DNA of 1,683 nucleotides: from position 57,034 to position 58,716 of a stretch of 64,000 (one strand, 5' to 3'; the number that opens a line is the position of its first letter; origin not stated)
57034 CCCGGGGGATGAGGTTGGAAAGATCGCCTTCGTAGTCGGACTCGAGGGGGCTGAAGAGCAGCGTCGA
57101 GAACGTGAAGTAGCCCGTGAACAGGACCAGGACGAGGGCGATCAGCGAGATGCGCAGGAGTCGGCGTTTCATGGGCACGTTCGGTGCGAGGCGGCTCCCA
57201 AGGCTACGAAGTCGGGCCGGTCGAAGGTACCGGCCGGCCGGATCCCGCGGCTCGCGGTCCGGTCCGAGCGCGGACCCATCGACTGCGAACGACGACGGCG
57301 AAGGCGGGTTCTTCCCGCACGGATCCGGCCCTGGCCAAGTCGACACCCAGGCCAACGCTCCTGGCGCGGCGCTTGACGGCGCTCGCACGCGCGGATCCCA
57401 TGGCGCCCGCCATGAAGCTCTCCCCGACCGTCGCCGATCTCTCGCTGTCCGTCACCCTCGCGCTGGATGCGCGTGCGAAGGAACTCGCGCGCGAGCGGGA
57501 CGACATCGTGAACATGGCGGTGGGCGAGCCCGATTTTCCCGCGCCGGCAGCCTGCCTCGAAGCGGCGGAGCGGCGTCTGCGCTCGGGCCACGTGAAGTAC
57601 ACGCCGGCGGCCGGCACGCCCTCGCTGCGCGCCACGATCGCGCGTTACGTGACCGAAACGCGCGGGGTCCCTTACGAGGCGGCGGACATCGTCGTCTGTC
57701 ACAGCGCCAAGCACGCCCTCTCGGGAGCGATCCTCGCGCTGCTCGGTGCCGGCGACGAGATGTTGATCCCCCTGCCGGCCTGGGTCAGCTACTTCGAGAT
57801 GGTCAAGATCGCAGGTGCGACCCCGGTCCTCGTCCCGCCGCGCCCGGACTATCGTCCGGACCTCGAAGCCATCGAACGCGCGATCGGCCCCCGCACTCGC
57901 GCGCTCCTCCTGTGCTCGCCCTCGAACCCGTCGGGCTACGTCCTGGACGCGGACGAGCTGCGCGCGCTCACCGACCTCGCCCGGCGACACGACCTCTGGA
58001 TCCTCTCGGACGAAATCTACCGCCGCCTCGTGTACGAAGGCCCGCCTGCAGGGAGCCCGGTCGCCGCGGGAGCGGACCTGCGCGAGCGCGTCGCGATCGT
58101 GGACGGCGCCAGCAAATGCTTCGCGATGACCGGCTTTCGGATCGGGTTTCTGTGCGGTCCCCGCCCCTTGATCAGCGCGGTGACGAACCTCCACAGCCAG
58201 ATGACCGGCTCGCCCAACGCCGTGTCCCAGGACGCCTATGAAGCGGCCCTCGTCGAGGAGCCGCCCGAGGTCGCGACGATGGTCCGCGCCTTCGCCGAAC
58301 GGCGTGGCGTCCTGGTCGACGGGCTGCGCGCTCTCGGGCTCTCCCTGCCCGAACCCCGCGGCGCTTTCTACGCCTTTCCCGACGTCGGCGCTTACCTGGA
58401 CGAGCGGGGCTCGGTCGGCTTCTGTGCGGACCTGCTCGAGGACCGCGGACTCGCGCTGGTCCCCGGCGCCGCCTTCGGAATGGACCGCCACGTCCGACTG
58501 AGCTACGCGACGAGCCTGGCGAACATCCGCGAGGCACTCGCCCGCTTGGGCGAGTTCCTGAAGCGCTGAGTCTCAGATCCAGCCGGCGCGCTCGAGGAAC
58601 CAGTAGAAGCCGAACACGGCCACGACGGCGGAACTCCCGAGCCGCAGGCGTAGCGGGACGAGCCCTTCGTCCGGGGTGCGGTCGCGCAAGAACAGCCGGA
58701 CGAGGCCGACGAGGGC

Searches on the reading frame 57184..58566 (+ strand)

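Call 75: search_protein_families(library=pfam, proteins=[window:57184-58566:+], max_evalue=0.0001)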
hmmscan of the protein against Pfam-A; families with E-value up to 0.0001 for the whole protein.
window:57184-58566:+ (461 aa): 3 families
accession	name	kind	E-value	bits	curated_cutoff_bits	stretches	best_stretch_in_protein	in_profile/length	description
PF00155.27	Aminotran_1_2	-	1.6e-63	215.5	19.7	1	107-455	2-361/361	Aminotransferase class I and II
PF01041.23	DegT_DnrJ_EryC1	-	5.8e-10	39.4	19.8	1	169-276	42-145/360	DegT/DnrJ/EryC1/StrS aminotransferase family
PF01053.26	Cys_Met_Meta_PP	-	5.9e-05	22.2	27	1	166-278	67-175/381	Cys/Met metabolism PLP-dependent enzyme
